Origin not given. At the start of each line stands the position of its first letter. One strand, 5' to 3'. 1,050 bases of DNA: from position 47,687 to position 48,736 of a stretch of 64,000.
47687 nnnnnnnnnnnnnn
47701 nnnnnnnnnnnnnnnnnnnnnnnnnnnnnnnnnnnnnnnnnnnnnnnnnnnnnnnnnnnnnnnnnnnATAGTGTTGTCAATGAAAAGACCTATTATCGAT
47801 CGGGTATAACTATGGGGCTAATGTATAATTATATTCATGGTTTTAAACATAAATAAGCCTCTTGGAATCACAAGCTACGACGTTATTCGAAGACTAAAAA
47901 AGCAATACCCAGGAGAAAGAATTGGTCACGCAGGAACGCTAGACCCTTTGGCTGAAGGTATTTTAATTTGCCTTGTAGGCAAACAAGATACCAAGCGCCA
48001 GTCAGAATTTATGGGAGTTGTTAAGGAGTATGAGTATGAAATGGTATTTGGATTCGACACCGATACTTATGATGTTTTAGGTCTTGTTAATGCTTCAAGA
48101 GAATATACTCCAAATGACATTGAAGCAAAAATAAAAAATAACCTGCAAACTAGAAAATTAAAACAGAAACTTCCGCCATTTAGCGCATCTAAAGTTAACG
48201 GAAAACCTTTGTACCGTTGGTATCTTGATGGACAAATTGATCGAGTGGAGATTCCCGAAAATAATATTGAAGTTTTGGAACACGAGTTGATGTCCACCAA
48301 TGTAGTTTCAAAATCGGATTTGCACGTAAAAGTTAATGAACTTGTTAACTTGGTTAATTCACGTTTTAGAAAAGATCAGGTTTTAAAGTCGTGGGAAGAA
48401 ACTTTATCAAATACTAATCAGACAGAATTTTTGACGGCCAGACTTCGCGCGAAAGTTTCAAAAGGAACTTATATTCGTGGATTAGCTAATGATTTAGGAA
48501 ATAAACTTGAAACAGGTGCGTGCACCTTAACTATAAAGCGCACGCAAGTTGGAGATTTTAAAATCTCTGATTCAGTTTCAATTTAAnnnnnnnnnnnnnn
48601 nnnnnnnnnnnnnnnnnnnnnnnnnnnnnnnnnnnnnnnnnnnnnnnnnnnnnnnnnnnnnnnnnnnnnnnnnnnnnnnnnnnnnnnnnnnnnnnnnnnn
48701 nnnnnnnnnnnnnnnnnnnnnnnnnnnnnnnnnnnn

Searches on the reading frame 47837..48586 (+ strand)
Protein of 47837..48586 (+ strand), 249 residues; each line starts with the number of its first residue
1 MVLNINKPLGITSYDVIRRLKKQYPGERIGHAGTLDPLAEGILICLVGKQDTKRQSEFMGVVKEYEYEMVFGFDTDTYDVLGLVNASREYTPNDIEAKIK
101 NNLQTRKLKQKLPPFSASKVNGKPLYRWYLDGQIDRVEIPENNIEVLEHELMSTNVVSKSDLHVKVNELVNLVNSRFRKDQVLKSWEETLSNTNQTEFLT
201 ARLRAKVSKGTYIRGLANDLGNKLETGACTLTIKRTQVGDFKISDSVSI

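Call 5: search_protein_families(library=pfam, proteins=[window:47837-48586:+], max_evalue=0.001)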
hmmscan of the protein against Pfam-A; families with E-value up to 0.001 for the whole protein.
window:47837-48586:+ (249 aa): 2 families
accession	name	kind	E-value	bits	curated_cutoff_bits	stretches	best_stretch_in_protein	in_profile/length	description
PF01509.24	TruB_N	-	3.3e-27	96.1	27.3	1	22-166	2-143/149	TruB family pseudouridylate synthase (N terminal domain)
PF16198.10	TruB_C_2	-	0.00064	20.3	29.3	0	214-248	1-35/66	tRNA pseudouridylate synthase B C-terminal domain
